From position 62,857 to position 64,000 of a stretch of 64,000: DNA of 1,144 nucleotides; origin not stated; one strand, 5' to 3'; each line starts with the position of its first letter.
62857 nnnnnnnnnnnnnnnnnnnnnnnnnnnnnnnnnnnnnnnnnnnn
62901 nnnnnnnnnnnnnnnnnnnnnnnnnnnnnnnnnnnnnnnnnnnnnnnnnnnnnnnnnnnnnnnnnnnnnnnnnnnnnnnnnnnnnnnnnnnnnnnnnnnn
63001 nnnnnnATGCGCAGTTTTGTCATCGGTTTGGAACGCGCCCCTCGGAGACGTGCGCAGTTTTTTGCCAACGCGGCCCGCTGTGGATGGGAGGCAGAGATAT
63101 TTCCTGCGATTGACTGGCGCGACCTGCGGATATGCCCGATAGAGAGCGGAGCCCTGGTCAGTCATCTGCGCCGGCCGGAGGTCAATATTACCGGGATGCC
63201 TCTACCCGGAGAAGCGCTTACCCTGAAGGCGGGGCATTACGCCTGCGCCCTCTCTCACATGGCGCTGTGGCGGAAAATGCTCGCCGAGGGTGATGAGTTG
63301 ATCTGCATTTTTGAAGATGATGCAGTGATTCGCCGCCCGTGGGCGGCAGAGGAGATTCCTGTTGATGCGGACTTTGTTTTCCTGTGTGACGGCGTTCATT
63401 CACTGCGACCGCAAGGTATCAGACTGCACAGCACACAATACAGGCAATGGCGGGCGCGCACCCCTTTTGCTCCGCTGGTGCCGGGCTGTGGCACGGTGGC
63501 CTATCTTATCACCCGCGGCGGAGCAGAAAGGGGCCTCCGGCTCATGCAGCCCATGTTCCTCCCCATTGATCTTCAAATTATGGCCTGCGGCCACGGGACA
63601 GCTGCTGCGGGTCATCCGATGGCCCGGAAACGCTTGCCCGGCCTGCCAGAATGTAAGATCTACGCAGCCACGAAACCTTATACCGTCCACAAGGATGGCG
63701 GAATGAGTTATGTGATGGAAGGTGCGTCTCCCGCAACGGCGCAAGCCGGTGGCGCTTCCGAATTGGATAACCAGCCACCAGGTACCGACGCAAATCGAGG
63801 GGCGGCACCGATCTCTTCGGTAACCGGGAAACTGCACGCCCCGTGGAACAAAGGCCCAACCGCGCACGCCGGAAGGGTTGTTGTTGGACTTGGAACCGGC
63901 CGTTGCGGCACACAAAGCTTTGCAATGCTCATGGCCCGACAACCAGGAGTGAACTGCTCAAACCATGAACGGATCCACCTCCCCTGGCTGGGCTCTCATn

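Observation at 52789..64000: Serine-integrase island coupling an Rhs toxin-immunity pair to glycan-modifying enzymes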

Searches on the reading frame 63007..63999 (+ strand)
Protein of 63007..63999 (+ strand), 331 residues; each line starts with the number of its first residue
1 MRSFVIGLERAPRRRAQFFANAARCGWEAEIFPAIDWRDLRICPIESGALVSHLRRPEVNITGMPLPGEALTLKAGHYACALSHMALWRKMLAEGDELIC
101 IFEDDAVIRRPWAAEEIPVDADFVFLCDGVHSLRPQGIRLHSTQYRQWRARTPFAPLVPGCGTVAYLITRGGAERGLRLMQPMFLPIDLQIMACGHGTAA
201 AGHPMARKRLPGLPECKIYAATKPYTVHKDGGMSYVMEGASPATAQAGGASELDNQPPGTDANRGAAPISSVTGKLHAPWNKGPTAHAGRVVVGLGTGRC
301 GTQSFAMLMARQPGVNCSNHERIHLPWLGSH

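Call 18: search_protein_families(library=ncbifam, proteins=[window:63007-63999:+], max_evalue=0.01)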
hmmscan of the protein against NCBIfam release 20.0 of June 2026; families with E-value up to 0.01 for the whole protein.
window:63007-63999:+ (331 aa): 0 families

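Call 31: search_protein_families(library=pfam, proteins=[window:63007-63999:+], max_evalue=0.01)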
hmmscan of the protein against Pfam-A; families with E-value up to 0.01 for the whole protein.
window:63007-63999:+ (331 aa): 1 family
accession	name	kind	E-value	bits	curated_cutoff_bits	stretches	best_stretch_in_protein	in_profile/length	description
PF01755.23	Glyco_transf_25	-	2.5e-17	63.8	24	1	3-189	4-197/199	Glycosyltransferase family 25 (LPS biosynthesis protein)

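Call 72: find_homologous_proteins(query=window:63007-63999:+, max_evalue=0.00001)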
Query window:63007-63999:+ (331 aa): 8 proteins with E <= 0.00001 among 2197 candidates.
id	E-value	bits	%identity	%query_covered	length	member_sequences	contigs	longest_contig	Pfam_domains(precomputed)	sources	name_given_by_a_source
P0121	4.4e-72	261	52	72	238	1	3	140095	PF01755.24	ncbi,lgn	-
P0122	8.8e-70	254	52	72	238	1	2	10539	PF01755.24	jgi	jgi:GR25 family glycosyltransferase involved in LPS biosynthesis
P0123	2.7e-67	246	50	73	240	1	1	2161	PF01755.24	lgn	-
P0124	1.3e-59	220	46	71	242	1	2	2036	PF01755.24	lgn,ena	-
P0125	8.5e-58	214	46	71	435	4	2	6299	PF13649.13,PF01755.24,PF08241.19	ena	-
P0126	1.8e-57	213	43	75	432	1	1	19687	PF01755.24,PF08241.19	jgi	jgi:hypothetical protein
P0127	1.1e-55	208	44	71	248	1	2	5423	PF01755.24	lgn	-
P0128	1.3e-55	207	45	71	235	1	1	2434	PF01755.24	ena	-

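Call 73: find_encoding_contigs(protein=P0121, flank=8000, max_places=3)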
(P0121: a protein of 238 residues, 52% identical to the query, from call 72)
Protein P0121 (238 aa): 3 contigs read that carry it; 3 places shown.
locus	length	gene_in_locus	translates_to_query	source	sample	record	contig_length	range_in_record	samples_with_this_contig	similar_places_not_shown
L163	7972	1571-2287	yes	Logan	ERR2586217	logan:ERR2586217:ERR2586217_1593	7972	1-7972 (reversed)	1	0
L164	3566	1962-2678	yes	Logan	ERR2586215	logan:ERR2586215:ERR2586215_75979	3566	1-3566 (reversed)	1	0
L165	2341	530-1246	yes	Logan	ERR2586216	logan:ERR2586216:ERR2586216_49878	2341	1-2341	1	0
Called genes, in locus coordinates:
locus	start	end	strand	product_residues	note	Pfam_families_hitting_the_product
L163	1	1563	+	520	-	?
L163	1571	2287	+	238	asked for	PF01755:Glyco_transf_25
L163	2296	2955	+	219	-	PF12919:TcdA_TcdB (faint), PF04488:Gly_transf_sug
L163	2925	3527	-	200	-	PF14063:DUF4254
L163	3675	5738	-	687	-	PF04305:DUF455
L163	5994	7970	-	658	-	?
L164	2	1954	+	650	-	?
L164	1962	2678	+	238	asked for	PF01755:Glyco_transf_25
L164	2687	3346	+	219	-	PF12919:TcdA_TcdB (faint), PF04488:Gly_transf_sug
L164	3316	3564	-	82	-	?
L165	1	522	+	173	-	?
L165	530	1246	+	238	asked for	PF01755:Glyco_transf_25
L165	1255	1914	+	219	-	PF12919:TcdA_TcdB (faint), PF04488:Gly_transf_sug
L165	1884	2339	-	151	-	?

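Call 74: find_encoding_contigs(protein=P0122, flank=8000, max_places=3)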
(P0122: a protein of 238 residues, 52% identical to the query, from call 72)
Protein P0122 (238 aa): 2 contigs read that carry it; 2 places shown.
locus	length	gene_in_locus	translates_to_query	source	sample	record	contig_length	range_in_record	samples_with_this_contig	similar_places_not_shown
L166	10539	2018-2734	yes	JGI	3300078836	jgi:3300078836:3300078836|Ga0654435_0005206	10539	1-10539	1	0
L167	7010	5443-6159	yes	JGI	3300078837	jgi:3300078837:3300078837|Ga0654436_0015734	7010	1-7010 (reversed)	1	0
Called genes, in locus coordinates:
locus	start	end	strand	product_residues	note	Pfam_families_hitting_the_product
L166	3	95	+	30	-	?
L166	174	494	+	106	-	-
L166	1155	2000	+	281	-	PF01075:Glyco_transf_9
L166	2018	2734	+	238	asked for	PF01755:Glyco_transf_25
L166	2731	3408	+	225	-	PF12919:TcdA_TcdB (faint), PF04488:Gly_transf_sug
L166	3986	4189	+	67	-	-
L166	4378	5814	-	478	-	PF02696:SelO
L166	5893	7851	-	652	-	PF23500:DUF7133, PF01436:NHL (faint), PF07995:GSDH (weak), PF13646:HEAT_2 (faint)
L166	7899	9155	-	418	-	PF01011:PQQ (faint), PF13360:PQQ_2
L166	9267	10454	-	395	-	PF22660:RS_preATP-grasp-like, PF02222:ATP-grasp, PF21244:PurT_C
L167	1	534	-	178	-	?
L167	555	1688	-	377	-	PF02492:cobW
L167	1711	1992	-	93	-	-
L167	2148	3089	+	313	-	-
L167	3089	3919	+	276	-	PF11051:Mannosyl_trans3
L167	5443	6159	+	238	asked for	PF01755:Glyco_transf_25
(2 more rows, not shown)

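Call 88: search_protein_families(library=padloc, proteins=[window:63007-63999:+], max_evalue=0.01)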
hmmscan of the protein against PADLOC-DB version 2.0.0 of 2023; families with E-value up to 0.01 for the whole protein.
window:63007-63999:+ (331 aa): 0 families
